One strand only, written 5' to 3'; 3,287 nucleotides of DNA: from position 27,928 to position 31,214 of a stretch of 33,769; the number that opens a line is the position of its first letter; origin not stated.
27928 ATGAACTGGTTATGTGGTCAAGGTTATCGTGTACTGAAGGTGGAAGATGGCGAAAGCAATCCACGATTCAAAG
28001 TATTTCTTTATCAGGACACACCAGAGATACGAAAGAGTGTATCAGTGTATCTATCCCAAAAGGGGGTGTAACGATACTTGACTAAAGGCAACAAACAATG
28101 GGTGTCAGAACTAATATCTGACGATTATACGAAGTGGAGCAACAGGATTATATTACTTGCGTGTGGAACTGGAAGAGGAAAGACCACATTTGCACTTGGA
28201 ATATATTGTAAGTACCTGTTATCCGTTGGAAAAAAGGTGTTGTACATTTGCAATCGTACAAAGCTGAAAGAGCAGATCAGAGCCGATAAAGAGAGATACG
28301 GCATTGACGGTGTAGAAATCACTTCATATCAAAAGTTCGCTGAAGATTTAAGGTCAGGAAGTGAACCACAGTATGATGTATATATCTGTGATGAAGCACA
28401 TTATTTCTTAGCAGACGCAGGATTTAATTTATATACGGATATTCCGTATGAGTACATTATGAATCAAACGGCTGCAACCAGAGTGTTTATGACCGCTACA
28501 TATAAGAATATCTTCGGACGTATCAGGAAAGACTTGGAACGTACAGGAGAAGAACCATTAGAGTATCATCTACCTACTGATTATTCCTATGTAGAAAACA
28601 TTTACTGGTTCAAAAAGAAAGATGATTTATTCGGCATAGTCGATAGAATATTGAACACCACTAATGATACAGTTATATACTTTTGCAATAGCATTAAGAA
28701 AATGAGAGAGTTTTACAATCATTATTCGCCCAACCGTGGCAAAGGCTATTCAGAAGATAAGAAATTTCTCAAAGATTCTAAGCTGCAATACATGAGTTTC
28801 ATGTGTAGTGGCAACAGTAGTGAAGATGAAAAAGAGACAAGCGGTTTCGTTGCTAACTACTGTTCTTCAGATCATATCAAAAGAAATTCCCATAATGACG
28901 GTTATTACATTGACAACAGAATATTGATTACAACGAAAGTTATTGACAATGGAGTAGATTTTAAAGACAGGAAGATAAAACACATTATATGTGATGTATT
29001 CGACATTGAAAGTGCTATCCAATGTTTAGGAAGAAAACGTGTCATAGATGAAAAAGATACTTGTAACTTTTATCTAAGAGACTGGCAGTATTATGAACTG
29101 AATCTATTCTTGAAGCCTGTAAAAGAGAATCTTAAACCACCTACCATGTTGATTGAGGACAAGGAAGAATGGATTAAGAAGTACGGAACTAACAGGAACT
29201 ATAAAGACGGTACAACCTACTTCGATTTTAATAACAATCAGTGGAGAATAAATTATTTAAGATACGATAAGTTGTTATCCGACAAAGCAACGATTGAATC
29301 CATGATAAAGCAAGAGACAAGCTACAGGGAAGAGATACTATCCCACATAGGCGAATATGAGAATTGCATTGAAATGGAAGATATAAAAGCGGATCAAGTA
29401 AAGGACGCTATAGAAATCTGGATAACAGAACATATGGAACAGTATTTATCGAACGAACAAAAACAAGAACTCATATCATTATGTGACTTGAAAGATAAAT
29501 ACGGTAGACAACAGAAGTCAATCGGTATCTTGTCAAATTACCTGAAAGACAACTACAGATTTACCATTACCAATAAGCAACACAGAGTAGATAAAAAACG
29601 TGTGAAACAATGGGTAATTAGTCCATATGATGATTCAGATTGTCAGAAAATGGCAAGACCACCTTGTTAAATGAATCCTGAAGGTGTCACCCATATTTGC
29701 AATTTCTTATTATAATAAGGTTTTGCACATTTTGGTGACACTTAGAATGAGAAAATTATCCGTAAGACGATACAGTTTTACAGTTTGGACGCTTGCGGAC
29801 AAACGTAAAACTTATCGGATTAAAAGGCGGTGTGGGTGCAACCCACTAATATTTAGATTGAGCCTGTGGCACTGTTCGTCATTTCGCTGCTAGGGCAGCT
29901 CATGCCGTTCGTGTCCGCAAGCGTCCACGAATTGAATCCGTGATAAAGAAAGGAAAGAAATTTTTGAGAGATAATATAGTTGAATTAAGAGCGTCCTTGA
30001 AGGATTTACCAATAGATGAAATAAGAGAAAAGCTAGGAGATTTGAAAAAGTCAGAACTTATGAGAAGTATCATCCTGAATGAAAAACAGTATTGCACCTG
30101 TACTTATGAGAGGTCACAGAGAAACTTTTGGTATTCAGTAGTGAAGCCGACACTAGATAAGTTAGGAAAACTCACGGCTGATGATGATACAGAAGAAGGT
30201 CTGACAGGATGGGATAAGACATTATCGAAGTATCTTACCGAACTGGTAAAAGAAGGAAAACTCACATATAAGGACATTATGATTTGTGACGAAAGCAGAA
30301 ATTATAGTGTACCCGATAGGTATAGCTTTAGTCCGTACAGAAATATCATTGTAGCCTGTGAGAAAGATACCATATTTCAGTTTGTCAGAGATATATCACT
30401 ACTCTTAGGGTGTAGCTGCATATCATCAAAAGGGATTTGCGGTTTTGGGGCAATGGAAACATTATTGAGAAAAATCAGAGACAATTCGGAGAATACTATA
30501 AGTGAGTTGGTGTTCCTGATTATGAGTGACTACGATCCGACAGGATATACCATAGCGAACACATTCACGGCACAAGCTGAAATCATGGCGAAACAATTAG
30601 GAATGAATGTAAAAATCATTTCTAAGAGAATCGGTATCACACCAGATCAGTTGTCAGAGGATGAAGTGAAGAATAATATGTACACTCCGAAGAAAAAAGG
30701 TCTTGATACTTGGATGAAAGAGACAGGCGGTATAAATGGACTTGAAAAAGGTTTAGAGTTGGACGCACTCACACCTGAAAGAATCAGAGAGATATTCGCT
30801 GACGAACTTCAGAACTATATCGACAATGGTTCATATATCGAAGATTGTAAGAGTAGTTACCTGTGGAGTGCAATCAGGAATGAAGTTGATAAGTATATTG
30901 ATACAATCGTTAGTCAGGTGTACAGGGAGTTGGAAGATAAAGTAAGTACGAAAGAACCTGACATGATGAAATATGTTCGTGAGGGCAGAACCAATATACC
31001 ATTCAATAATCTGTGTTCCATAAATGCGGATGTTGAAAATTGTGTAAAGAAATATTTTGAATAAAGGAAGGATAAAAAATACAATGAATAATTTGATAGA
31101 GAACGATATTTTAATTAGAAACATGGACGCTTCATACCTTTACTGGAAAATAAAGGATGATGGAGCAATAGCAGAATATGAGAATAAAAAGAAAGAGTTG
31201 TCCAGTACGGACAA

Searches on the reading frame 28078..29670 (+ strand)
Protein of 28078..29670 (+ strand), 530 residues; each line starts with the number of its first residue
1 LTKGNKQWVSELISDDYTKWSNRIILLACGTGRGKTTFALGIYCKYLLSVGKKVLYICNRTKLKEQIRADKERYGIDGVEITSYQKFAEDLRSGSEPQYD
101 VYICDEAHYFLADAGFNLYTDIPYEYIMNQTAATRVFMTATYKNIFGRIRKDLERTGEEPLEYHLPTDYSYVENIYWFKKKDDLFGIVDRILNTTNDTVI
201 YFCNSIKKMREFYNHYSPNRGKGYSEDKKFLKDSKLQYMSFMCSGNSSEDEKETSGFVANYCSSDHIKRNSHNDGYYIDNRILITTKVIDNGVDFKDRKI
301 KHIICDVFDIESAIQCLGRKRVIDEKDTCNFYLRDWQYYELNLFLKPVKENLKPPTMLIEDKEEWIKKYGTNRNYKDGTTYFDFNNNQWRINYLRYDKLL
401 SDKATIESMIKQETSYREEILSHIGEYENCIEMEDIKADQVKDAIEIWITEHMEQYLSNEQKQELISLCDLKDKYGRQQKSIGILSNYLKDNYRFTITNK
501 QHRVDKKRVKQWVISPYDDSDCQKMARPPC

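Call 14: search_protein_families(library=pfam, proteins=[window:28078-29670:+], max_evalue=0.01)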
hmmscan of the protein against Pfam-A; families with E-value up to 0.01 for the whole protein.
window:28078-29670:+ (530 aa): 7 families
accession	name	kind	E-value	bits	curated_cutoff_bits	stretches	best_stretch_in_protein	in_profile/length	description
PF04851.21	ResIII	-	7.4e-10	39.4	22.5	2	21-75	22-77/164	Type III restriction enzyme, res subunit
PF00270.35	DEAD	-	0.0001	22.5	26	0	23-77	15-71/167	DEAD/DEAH box helicase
PF22590.2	Cas3-like_C_2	-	0.00016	22.4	27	1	198-319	4-100/106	CRISPR-associated nuclease/helicase Cas3, C-terminal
PF00271.37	Helicase_C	-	0.00031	21.4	23.5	0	193-319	12-105/110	Helicase conserved C-terminal domain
PF14566.11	PTPlike_phytase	-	0.0048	17.4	27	0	22-44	133-155/158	Inositol hexakisphosphate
PF09848.15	SLFN-g3_helicase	-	0.006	16.3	24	0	30-137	9-119/354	Schlafen group 3, DNA/RNA helicase domain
PF06745.19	ATPase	-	0.0083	16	26.6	0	22-87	19-83/231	KaiC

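Call 78: search_protein_families(library=phrogs, proteins=[window:28078-29670:+], max_evalue=0.001)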
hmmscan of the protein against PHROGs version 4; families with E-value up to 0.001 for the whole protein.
window:28078-29670:+ (530 aa): 1 family
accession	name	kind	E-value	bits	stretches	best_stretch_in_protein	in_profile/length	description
phrog_19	-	DNA, RNA and nucleotide metabolism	0.0004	20.4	1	24-58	355-388/621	DnaB-like replicative helicase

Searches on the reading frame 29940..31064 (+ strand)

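Call 14: search_protein_families(library=pfam, proteins=[window:29940-31064:+], max_evalue=0.01)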
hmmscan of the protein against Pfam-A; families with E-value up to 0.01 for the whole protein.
window:29940-31064:+ (374 aa): 0 families

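Call 78: search_protein_families(library=phrogs, proteins=[window:29940-31064:+], max_evalue=0.001)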
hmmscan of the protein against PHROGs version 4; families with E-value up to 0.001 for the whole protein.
window:29940-31064:+ (374 aa): 1 family
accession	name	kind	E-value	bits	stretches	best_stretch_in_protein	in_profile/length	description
phrog_6247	-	DNA, RNA and nucleotide metabolism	3.8e-11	43.7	1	111-303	95-275/303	DNA topoisomerase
